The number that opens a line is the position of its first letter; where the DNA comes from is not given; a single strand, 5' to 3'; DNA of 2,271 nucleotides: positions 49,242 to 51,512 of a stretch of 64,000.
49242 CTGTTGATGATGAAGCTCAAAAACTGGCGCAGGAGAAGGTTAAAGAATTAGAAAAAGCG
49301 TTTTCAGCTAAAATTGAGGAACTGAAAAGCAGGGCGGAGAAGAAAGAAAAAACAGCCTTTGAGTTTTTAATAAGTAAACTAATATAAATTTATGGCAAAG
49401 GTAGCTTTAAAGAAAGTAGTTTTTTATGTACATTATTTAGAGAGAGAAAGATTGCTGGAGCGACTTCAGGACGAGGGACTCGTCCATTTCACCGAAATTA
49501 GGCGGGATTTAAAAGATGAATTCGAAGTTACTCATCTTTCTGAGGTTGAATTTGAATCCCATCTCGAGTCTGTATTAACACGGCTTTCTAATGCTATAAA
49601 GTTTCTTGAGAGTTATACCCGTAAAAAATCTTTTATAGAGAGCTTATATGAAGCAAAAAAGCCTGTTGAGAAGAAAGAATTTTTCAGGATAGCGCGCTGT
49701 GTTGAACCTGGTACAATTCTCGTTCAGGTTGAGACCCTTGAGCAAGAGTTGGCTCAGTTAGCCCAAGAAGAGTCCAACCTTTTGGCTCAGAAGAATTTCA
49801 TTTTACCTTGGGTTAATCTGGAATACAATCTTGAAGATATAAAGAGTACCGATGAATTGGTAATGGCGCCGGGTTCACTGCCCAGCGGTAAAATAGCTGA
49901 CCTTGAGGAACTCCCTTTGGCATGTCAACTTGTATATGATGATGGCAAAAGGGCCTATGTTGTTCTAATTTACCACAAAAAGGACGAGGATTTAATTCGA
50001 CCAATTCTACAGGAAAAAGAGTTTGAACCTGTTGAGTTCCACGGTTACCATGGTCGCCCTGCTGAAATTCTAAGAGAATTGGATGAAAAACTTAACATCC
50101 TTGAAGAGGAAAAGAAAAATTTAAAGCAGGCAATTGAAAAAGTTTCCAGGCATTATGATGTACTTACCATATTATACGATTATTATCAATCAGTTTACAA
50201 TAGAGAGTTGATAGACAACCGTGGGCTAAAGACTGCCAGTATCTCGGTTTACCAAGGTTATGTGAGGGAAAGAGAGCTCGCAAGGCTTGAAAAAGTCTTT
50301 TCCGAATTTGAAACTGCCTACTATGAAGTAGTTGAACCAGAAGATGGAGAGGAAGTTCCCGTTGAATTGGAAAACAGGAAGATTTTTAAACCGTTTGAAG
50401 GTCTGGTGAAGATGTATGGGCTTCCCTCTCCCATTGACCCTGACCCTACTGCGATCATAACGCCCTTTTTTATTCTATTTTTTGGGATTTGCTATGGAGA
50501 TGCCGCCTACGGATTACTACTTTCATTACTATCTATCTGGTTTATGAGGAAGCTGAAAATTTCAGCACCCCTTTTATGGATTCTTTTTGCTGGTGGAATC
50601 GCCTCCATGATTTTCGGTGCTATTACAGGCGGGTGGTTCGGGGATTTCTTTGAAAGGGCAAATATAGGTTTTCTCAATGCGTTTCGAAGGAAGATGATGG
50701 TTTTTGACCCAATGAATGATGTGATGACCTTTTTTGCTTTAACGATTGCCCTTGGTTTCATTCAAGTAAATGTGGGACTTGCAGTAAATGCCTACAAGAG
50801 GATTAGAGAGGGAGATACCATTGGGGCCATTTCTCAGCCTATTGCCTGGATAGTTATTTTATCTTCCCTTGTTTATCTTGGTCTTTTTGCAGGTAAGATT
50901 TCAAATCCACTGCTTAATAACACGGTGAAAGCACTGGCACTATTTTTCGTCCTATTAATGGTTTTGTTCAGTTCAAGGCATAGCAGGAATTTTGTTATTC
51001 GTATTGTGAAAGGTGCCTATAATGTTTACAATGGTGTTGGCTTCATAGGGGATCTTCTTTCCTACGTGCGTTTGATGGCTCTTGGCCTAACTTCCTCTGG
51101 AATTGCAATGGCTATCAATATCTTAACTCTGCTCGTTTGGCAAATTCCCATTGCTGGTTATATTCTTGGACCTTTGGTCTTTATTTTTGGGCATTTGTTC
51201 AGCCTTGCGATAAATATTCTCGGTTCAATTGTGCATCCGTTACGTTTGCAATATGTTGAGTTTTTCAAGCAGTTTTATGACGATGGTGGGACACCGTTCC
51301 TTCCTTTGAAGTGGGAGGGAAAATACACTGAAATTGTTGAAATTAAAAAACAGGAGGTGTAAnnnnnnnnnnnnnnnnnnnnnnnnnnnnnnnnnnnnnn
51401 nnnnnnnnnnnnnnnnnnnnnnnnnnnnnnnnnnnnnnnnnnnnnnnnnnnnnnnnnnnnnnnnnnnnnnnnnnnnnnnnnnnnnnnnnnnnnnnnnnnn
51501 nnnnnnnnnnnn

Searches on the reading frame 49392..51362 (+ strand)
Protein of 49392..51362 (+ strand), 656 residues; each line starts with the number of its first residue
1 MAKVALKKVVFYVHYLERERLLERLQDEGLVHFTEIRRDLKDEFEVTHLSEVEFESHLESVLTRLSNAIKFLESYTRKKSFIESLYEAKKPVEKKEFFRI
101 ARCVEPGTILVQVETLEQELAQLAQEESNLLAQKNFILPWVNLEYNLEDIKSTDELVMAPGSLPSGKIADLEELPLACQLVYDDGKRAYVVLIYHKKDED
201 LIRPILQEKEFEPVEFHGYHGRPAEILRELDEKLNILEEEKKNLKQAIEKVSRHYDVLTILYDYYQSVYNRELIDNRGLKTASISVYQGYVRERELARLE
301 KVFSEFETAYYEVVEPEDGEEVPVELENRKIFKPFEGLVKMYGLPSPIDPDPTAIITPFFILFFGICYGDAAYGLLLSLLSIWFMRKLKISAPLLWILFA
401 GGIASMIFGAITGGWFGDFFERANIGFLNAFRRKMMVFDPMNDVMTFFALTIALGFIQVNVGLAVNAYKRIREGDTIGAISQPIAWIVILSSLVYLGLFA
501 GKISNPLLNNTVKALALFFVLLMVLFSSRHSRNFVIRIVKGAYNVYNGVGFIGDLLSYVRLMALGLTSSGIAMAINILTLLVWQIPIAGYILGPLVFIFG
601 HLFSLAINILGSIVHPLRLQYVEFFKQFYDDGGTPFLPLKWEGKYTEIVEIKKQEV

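Call 9: search_protein_families(library=ncbifam, proteins=[window:49392-51362:+], max_evalue=0.01)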
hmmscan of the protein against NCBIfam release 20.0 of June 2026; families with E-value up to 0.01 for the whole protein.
window:49392-51362:+ (656 aa): 9 families
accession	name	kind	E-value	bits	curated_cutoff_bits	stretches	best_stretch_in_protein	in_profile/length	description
NF004428.0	PRK05771.2-1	equivalog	3.3e-113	379.2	766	1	17-648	18-678/680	V-type ATP synthase subunit I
NF004430.0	PRK05771.2-4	equivalog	2.3e-75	254.5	670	1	110-647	100-645/646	V-type ATP synthase subunit I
NF004427.0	PRK05771.1-1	equivalog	5.6e-72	243.5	942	1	28-651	48-662/668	V-type ATP synthase subunit I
NF004434.0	PRK05771.3-3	equivalog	2.1e-66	224.8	777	1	4-648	5-684/686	V-type ATP synthase subunit I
NF004429.0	PRK05771.2-2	equivalog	6.3e-51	173.8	799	1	4-625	3-588/608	V-type ATP synthase subunit I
NF004432.0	PRK05771.3-1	equivalog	6.7e-27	94.1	1044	2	186-388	169-371/643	V-type ATP synthase subunit I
NF004431.0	PRK05771.2-5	equivalog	1.1e-24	87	851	2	227-421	181-383/649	V-type ATP synthase subunit I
NF004433.0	PRK05771.3-2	equivalog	8.7e-18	64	1173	1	109-431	100-422/701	V-type ATP synthase subunit I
NF004435.0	PRK05771.3-4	equivalog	3.7e-11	42.1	1410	1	187-427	179-420/701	V-type ATP synthase subunit I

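Call 10: search_protein_families(library=pfam, proteins=[window:49392-51362:+], max_evalue=0.01)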
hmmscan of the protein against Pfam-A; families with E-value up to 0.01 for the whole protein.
window:49392-51362:+ (656 aa): 2 families
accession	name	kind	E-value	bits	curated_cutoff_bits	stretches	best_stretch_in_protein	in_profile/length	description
PF01496.24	V_ATPase_I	-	8.5e-15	54.2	30.7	2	224-387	249-416/815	V-type ATPase 116kDa subunit family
PF14338.12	Mrr_N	-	0.0058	17.2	29.5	0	21-84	8-69/87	Mrr N-terminal domain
